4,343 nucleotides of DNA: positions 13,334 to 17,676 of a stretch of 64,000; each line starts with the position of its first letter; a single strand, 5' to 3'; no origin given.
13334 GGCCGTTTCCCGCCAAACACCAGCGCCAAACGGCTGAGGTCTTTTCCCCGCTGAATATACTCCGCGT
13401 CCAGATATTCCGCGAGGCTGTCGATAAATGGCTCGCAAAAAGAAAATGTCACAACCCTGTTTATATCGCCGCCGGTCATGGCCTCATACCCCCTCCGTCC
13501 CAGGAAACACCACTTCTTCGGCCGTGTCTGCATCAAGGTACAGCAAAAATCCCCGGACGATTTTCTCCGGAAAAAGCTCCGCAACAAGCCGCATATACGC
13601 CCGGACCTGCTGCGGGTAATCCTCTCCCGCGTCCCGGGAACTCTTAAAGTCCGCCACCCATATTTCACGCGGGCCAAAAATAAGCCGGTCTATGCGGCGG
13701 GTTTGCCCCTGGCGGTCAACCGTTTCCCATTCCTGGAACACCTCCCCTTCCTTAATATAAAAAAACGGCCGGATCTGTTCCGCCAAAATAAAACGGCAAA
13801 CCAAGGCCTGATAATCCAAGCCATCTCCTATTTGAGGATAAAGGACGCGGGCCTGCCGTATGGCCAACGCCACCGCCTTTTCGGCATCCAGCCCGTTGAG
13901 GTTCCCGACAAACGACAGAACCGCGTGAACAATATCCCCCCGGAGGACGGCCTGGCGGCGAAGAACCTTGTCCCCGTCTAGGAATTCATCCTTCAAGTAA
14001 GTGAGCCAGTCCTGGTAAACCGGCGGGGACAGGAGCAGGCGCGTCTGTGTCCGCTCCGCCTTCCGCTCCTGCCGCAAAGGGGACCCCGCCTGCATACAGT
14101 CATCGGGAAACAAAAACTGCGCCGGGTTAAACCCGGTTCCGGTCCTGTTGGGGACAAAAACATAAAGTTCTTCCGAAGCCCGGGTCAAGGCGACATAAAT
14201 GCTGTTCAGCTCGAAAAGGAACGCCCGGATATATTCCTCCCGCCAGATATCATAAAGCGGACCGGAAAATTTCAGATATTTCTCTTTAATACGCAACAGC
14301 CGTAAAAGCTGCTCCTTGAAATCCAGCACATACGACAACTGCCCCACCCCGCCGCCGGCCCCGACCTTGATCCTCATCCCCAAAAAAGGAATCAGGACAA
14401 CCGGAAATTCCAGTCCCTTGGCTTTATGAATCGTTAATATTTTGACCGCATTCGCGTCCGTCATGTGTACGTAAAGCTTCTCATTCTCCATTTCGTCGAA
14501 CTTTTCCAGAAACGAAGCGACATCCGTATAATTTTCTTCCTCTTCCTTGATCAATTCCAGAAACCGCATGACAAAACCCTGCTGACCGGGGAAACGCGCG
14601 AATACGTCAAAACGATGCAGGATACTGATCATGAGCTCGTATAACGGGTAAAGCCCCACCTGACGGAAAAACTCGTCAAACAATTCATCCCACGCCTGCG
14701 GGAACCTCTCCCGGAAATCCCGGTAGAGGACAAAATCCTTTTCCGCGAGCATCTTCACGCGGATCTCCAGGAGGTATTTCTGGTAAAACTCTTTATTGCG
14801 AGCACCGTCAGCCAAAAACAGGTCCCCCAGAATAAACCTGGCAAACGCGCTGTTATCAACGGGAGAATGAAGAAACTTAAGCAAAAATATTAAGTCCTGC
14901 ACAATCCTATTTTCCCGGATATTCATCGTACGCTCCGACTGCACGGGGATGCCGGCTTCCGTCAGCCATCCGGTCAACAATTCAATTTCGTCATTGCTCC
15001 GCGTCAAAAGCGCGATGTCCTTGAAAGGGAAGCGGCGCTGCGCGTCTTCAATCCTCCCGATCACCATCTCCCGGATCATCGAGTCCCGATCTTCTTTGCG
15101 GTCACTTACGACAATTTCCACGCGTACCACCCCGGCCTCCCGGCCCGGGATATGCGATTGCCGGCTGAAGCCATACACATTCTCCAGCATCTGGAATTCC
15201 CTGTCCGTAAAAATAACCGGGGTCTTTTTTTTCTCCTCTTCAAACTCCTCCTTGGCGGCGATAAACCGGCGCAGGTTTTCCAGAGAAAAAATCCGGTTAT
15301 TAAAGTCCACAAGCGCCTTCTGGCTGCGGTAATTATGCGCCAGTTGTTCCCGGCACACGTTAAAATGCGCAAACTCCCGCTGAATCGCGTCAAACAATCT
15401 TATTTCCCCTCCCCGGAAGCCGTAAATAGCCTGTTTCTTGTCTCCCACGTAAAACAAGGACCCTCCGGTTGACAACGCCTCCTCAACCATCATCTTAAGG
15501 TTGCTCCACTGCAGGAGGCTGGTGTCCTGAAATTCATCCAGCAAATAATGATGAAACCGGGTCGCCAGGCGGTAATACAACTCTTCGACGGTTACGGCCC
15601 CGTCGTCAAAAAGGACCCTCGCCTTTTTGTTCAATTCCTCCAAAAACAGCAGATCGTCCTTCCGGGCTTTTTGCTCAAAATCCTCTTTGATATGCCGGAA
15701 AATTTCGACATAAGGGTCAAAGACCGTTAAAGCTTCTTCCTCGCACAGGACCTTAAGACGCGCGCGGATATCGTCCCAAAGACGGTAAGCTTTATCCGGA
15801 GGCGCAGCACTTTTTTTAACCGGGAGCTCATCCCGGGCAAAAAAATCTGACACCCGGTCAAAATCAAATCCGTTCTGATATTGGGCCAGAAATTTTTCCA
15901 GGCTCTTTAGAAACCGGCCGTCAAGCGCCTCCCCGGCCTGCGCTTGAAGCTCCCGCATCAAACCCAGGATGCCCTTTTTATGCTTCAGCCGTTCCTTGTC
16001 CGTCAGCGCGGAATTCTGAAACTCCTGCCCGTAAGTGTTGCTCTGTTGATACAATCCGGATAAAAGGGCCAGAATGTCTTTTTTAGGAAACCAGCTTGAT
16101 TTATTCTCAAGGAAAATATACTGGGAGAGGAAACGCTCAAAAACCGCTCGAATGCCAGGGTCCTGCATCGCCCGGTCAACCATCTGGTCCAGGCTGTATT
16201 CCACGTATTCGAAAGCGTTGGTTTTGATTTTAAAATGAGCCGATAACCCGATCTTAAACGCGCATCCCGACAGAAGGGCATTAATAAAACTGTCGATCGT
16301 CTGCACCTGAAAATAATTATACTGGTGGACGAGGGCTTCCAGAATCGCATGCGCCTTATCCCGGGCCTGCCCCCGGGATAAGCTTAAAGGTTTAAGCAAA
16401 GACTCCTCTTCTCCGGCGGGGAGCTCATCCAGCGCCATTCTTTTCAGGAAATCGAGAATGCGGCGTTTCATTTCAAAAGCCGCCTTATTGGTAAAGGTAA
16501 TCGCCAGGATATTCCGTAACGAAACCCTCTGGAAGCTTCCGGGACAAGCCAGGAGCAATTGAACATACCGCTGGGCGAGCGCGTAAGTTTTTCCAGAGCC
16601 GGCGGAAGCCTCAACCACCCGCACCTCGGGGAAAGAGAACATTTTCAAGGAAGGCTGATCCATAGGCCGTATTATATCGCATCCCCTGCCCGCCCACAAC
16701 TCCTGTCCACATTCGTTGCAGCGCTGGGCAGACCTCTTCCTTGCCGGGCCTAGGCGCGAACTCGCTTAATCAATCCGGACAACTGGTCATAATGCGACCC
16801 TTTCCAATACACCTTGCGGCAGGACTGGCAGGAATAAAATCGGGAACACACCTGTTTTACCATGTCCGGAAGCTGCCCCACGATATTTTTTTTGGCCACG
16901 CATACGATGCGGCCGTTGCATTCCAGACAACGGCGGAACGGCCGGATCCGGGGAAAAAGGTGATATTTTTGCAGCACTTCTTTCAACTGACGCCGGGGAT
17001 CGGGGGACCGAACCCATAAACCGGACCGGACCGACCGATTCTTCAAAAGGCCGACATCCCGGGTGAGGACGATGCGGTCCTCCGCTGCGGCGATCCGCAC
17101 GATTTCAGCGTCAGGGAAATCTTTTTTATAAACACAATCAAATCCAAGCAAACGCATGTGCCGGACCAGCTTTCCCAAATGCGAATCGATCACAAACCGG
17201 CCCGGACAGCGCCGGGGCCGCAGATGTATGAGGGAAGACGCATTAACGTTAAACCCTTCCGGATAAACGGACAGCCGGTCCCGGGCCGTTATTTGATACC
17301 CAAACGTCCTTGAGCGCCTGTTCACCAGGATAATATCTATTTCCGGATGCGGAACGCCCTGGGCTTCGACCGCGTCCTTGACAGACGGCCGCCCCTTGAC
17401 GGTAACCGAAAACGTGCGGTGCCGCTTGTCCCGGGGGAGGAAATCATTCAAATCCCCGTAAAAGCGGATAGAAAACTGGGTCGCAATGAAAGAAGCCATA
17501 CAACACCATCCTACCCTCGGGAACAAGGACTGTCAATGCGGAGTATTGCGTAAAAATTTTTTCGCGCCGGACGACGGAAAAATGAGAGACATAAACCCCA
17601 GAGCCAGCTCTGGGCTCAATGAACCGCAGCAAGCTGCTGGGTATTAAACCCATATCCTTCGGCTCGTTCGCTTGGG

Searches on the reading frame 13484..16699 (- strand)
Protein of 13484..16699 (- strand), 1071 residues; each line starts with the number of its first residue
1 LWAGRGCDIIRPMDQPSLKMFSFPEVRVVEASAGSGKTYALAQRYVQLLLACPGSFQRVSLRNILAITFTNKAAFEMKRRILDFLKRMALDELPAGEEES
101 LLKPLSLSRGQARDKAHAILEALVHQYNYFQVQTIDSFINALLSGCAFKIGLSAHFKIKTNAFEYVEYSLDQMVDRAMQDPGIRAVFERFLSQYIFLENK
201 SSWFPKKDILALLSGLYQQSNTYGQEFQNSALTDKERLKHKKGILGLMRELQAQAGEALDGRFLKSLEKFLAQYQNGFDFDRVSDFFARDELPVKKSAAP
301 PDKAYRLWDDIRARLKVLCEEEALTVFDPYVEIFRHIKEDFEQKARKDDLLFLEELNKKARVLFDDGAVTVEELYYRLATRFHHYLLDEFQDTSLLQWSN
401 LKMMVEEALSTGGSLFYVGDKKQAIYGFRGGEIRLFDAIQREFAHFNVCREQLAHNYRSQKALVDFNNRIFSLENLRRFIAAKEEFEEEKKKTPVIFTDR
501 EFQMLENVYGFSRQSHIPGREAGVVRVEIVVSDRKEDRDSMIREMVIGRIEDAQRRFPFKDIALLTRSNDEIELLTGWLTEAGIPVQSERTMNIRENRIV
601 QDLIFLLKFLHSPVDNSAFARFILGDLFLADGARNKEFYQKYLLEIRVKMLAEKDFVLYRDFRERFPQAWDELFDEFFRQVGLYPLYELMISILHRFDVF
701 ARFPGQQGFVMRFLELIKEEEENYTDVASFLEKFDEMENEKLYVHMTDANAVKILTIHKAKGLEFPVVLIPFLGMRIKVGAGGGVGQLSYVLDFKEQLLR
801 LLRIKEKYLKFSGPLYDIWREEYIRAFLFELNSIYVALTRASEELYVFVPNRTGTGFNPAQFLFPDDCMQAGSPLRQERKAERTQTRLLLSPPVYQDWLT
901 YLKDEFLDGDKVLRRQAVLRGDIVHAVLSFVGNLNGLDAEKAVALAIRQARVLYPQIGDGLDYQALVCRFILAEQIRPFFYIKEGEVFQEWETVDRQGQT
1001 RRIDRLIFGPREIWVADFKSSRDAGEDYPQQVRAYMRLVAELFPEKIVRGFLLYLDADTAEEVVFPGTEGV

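Call 41: search_protein_families(library=pfam, proteins=[window:13484-16699:-], max_evalue=0.00001)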
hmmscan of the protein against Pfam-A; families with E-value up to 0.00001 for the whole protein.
window:13484-16699:- (1071 aa): 4 families
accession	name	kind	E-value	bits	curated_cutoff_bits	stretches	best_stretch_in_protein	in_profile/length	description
PF00580.27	UvrD-helicase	-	3.9e-40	138.7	23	1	26-443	15-270/271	UvrD/REP helicase N-terminal domain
PF13361.12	UvrD_C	-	7.4e-19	68.8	25.6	2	453-626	3-138/350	UvrD-like helicase C-terminal domain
PF13245.12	AAA_19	-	9.8e-10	39.2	25.1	1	25-429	12-134/134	AAA domain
PF13538.12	UvrD_C_2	-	1.5e-08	34.8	27.4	0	754-770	4-20/52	UvrD-like helicase C-terminal domain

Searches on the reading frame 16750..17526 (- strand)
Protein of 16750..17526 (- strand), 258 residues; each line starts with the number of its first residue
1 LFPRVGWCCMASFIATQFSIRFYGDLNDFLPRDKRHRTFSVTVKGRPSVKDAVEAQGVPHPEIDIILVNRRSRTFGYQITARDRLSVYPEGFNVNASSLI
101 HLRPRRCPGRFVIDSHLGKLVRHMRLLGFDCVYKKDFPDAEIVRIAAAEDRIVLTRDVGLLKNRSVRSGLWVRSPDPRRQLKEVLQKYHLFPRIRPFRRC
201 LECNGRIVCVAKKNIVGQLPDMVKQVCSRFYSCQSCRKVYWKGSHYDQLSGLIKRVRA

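Call 42: search_protein_families(library=pfam, proteins=[window:16750-17526:-], max_evalue=0.00001)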
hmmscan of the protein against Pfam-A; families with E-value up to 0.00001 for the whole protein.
window:16750-17526:- (258 aa): 2 families
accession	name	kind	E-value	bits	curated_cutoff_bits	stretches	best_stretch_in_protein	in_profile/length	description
PF01927.22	Mut7-C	-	1.6e-44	152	23.3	1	110-250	2-143/146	Mut7-C RNAse domain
PF14451.12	Ub-Mut7C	-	4.3e-23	81.5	23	1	19-90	5-76/81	Mut7-C ubiquitin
